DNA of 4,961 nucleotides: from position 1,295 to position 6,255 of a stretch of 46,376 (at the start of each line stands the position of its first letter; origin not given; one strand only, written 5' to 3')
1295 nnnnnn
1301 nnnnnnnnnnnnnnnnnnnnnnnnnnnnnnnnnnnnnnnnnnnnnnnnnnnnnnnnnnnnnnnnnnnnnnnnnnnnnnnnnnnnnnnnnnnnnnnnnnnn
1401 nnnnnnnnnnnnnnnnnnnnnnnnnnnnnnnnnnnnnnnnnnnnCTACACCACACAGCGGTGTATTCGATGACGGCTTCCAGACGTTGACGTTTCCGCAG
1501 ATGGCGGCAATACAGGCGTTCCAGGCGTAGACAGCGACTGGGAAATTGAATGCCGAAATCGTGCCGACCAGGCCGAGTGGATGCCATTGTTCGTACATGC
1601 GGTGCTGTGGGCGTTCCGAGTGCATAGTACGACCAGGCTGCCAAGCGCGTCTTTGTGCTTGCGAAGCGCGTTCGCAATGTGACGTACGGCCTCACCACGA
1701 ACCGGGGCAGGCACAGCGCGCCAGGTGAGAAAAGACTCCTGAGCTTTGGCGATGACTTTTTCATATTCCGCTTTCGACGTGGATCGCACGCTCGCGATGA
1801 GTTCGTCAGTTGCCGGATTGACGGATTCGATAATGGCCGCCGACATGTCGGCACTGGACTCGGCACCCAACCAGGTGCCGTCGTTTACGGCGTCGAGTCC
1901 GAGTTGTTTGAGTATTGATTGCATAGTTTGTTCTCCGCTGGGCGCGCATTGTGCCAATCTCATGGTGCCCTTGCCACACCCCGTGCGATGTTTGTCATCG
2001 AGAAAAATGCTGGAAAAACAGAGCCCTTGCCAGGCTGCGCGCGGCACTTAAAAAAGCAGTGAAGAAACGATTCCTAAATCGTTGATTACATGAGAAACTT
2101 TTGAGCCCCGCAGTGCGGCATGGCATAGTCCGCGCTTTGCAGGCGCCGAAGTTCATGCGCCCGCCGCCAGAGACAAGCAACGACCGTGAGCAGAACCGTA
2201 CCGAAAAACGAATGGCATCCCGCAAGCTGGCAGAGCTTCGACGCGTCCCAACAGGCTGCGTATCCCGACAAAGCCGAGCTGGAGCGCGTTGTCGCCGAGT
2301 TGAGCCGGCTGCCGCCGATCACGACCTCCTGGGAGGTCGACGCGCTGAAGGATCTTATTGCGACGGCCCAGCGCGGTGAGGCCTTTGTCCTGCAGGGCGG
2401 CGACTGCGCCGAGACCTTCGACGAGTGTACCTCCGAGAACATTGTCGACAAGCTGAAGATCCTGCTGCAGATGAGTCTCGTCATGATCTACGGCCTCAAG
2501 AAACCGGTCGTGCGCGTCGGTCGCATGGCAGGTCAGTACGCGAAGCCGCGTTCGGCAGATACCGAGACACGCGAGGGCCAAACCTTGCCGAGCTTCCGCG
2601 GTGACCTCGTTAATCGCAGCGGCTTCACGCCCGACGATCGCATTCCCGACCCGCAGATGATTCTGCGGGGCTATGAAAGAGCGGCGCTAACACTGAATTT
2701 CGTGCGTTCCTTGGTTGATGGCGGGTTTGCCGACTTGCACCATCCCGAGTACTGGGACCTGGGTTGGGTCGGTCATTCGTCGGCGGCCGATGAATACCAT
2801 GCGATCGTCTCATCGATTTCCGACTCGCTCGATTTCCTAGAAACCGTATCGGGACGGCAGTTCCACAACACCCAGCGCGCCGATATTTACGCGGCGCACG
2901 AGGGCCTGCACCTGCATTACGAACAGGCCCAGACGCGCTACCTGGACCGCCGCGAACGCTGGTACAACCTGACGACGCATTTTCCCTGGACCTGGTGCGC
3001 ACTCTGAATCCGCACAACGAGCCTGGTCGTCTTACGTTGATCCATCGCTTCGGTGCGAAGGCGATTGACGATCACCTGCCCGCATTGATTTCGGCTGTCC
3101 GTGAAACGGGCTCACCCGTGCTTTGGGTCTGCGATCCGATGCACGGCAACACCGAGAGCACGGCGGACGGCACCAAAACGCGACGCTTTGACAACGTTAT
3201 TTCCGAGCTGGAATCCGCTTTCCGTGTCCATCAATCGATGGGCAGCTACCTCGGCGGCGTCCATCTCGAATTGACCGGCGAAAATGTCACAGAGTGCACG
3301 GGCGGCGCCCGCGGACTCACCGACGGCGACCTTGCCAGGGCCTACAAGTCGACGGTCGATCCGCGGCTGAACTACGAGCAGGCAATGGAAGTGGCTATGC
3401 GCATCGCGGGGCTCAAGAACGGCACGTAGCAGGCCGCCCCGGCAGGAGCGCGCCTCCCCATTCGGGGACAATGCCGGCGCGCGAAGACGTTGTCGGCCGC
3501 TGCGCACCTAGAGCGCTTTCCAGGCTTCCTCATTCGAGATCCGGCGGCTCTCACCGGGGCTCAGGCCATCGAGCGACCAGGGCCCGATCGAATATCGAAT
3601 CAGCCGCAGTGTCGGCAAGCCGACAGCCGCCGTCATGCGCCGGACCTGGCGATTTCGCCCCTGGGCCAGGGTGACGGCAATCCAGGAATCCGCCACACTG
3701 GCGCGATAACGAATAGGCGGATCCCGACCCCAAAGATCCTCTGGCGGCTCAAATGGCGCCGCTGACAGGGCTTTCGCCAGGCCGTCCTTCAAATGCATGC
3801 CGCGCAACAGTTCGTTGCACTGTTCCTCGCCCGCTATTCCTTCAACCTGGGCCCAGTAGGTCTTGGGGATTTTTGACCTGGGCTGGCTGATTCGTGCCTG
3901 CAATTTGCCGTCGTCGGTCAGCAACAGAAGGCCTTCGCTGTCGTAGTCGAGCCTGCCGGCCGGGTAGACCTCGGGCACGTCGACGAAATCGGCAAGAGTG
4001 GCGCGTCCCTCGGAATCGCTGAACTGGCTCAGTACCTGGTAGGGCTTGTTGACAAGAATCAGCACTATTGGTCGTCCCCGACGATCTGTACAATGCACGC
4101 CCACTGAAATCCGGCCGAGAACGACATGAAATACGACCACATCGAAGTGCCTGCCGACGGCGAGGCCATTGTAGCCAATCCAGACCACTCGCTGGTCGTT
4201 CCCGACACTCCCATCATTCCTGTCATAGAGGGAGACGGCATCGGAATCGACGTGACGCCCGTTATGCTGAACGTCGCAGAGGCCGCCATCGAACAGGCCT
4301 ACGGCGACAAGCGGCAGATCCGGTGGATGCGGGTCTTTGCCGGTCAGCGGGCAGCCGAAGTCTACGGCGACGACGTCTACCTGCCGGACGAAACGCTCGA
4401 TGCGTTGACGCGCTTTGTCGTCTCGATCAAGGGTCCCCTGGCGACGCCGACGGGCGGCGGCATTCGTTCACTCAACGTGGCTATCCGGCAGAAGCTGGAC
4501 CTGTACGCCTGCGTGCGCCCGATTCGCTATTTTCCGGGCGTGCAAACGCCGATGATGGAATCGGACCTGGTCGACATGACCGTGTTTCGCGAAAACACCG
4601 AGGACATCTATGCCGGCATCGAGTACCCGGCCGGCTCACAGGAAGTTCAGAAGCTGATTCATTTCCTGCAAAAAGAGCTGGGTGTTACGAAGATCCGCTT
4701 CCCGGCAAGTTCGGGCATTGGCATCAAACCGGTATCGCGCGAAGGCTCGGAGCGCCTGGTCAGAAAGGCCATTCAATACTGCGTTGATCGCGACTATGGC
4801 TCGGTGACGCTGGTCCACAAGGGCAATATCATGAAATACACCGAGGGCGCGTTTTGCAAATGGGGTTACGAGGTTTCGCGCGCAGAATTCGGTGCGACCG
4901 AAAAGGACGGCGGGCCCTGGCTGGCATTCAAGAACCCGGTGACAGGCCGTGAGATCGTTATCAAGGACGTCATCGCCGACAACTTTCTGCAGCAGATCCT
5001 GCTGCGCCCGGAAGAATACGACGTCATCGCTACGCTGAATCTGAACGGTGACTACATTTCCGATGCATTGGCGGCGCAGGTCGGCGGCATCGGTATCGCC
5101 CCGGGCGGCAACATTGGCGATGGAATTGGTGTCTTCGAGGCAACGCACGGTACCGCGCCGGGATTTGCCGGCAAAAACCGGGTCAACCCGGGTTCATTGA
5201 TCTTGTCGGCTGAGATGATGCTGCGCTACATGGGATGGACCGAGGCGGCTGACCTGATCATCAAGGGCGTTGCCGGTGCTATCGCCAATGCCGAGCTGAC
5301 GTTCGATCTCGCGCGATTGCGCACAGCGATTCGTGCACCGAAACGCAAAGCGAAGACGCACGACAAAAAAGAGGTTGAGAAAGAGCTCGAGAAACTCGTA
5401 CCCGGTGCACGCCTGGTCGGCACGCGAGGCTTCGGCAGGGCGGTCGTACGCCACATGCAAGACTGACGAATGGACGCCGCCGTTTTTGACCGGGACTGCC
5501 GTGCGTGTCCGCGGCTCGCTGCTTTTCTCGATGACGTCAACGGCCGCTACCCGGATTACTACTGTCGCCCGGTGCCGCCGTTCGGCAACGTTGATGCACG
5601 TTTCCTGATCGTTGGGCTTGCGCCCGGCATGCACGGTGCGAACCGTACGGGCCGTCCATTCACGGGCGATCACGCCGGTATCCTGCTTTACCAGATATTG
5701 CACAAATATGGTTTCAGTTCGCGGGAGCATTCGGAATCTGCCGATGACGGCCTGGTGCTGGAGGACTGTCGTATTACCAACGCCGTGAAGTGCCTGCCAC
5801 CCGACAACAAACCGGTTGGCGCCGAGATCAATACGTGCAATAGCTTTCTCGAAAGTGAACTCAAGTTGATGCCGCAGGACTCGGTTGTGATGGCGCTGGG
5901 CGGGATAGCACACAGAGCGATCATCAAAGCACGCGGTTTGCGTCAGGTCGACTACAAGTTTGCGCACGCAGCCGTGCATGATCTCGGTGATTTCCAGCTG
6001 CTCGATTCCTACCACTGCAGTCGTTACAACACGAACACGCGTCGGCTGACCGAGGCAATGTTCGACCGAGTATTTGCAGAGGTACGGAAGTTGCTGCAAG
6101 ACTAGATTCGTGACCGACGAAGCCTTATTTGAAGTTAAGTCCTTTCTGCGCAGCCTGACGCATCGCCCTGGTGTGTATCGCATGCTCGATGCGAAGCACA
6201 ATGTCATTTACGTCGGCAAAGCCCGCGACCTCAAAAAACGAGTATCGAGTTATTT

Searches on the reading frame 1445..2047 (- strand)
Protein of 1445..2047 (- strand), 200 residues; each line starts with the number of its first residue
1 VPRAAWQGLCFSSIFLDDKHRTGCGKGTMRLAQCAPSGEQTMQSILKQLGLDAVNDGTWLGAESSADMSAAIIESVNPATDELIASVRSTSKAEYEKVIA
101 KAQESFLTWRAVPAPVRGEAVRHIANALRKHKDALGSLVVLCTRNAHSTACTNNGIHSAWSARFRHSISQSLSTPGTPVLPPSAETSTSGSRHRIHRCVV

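Call 54: search_protein_families(library=pfam, proteins=[window:1445-2047:-], max_evalue=0.00001)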
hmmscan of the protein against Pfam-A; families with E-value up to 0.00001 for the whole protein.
window:1445-2047:- (200 aa): 1 family
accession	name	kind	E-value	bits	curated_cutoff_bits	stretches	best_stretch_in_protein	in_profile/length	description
PF00171.27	Aldedh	-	5.7e-13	48.7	23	1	72-144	8-80/461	Aldehyde dehydrogenase family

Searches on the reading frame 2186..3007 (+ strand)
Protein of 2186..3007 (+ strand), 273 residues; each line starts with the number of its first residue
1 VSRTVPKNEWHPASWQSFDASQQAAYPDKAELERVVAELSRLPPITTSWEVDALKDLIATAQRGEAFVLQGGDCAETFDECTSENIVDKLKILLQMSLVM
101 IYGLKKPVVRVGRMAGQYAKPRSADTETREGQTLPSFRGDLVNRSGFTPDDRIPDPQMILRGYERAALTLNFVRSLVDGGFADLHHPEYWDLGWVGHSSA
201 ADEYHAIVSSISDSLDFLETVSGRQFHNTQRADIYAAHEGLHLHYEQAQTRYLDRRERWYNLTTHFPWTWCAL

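Call 31: search_protein_families(library=pfam, proteins=[window:2186-3007:+], max_evalue=0.00001)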
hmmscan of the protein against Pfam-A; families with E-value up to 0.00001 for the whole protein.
window:2186-3007:+ (273 aa): 1 family
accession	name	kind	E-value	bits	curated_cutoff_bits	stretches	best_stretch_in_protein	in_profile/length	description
PF01474.22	DAHP_synth_2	-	5.5e-98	328.7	27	1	10-268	1-261/438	Class-II DAHP synthetase family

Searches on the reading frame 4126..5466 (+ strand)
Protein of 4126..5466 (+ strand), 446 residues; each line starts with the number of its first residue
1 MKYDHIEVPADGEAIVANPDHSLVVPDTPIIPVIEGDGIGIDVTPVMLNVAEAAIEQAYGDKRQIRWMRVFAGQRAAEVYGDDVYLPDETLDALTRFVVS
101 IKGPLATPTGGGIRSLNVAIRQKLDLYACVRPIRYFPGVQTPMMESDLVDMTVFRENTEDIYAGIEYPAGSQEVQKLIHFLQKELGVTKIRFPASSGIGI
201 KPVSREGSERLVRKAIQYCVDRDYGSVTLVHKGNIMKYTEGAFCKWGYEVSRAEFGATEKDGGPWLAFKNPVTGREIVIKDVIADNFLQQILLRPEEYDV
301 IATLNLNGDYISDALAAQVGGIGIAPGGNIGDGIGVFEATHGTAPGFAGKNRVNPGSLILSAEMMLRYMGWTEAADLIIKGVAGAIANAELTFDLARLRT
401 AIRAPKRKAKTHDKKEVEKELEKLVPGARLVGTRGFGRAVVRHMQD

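Call 31: search_protein_families(library=pfam, proteins=[window:4126-5466:+], max_evalue=0.00001)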
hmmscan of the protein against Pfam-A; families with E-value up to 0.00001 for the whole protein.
window:4126-5466:+ (446 aa): 1 family
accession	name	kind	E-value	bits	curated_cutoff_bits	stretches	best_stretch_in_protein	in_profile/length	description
PF00180.25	Iso_dh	-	1.6e-78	264.8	27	1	31-400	2-337/348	Isocitrate/isopropylmalate dehydrogenase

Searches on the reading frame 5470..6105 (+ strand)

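Call 31: search_protein_families(library=pfam, proteins=[window:5470-6105:+], max_evalue=0.00001)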
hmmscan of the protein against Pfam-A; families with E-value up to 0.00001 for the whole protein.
window:5470-6105:+ (211 aa): 1 family
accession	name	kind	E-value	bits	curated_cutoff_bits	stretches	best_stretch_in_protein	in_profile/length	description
PF03167.25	UDG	-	2.3e-28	99.5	24.3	1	36-205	1-140/141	Uracil DNA glycosylase superfamily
